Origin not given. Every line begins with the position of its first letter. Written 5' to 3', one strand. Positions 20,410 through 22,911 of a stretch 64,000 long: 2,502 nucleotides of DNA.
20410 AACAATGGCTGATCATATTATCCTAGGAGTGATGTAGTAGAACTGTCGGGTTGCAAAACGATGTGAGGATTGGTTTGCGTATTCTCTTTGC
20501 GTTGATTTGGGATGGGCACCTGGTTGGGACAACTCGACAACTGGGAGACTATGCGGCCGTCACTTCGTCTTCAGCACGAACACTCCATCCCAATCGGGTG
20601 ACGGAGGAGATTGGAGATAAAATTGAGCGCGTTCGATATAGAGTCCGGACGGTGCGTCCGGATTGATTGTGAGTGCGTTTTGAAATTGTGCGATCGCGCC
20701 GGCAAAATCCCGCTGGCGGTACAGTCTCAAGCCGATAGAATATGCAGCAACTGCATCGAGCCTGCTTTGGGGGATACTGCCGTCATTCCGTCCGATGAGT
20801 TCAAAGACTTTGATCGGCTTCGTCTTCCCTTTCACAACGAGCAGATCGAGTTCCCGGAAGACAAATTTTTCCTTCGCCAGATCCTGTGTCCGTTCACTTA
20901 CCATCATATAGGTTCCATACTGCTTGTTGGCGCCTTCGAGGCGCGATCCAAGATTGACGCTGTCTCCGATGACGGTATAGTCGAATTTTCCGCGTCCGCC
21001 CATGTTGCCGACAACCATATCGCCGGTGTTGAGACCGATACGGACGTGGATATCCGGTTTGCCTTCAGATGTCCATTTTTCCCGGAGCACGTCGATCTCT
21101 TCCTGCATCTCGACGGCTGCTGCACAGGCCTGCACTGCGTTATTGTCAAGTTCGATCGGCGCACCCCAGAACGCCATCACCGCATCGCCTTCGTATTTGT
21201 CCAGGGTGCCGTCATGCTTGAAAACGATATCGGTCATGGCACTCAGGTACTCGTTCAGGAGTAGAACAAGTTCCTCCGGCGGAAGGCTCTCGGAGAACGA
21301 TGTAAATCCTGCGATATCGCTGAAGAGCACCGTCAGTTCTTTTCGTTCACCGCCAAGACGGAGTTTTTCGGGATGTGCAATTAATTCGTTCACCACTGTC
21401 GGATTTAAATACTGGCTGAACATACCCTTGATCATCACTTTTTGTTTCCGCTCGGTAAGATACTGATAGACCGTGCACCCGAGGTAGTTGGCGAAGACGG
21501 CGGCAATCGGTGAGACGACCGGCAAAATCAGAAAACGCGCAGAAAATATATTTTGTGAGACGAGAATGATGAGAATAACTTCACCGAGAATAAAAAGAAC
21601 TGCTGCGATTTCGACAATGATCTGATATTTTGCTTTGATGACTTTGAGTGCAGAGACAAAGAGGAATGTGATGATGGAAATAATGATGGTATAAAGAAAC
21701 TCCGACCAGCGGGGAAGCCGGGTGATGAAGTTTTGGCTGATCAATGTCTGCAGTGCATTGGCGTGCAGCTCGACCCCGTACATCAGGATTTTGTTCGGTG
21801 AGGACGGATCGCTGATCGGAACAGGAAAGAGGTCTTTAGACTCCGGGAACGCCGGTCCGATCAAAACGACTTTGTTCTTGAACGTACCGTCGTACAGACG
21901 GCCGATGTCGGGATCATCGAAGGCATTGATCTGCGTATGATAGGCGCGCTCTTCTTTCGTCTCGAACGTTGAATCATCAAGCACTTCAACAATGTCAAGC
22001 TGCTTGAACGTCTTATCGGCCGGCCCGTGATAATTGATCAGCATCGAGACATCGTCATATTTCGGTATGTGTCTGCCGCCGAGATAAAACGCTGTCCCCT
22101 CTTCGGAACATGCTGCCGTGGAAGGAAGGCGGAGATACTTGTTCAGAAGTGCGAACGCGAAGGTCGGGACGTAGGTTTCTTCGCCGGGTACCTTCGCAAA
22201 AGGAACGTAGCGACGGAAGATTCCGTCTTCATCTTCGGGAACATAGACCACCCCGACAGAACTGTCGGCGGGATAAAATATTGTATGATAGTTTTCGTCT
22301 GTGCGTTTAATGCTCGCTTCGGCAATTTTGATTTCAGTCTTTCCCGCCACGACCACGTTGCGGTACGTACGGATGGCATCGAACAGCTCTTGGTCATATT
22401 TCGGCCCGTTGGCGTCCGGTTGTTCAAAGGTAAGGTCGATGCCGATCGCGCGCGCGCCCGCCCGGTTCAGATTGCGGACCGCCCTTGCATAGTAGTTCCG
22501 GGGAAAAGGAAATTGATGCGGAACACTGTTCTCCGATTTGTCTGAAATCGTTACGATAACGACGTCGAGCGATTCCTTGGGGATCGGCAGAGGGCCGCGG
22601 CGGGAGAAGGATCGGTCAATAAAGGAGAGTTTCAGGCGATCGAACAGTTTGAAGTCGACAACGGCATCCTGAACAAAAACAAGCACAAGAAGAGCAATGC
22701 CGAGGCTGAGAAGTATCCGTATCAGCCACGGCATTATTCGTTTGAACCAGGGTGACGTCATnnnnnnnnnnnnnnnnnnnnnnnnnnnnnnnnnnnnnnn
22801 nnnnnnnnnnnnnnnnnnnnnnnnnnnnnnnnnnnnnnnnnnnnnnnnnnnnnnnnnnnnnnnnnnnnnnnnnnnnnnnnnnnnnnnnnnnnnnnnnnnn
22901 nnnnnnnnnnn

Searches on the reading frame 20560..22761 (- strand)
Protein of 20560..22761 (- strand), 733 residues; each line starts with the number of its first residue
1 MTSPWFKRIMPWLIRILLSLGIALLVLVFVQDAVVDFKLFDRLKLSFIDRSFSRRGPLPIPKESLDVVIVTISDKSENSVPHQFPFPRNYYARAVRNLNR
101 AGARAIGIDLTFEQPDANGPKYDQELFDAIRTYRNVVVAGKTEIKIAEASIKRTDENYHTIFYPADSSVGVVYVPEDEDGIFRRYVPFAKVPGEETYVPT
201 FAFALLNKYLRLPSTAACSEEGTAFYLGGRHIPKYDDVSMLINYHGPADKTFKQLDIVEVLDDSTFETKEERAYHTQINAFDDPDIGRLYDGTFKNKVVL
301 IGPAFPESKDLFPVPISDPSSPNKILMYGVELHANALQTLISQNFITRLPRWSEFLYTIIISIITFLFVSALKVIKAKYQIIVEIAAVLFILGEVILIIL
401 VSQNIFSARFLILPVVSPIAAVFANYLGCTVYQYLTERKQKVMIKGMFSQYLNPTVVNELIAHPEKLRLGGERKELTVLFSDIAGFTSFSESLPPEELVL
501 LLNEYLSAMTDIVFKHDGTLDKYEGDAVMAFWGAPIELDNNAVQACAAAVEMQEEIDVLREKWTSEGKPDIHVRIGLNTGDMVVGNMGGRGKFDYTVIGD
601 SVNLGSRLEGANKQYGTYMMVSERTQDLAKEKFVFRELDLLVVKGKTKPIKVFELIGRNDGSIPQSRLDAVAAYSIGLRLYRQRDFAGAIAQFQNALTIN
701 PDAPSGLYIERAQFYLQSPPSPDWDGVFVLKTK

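Call 5: search_protein_families(library=pfam, proteins=[window:20560-22761:-], max_evalue=0.01)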
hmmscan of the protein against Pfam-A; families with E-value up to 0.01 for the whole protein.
window:20560-22761:- (733 aa): 4 families
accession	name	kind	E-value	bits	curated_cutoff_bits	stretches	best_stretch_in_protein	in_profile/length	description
PF05226.16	CHASE2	-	8.3e-51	173.4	26.3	1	26-365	6-255/257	CHASE2 domain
PF00211.25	Guanylate_cyc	-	2.6e-24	86.3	21.9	1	474-650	7-177/183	Adenylate and Guanylate cyclase catalytic domain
PF07719.23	TPR_2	-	0.00048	20.5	27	1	672-702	3-33/34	Tetratricopeptide repeat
PF13414.12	TPR_11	-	0.0009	19.3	26.8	1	677-708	1-32/42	TPR repeat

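Call 80: search_protein_families(library=padloc, proteins=[window:20560-22761:-], max_evalue=0.001)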
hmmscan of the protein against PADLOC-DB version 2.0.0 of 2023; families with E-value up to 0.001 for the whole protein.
window:20560-22761:- (733 aa): 11 families
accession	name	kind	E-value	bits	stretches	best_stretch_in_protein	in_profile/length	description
PDLC00734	PycC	-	1.2e-30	104.9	1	472-624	186-339/374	Pycsar cyclase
PDLC02367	PycC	-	5.4e-18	63.3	1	470-624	38-187/226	-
PDLC00766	PycC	-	3.5e-14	50.8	1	460-619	26-187/232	Pycsar cyclase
PDLC00765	PycC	-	1.9e-13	48.3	1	475-625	257-408/477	Pycsar cyclase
PDLC02370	PycC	-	4.7e-13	47.2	1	461-605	64-216/340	-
PDLC02368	PycC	-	1.4e-09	35.9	1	471-631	40-202/234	-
PDLC00764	PycC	-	1.7e-09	35.1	1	462-581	77-204/449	Pycsar cyclase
PDLC02366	PycC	-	3.4e-07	27.6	1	472-614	274-420/486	-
PDLC02369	PycC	-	2.4e-06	25.3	1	474-634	45-196/248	-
PDLC00762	PycC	-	1.2e-05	22.4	1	501-622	79-201/508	Pycsar cyclase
PDLC00767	PycC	-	0.00018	19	1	462-581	75-200/337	Pycsar cyclase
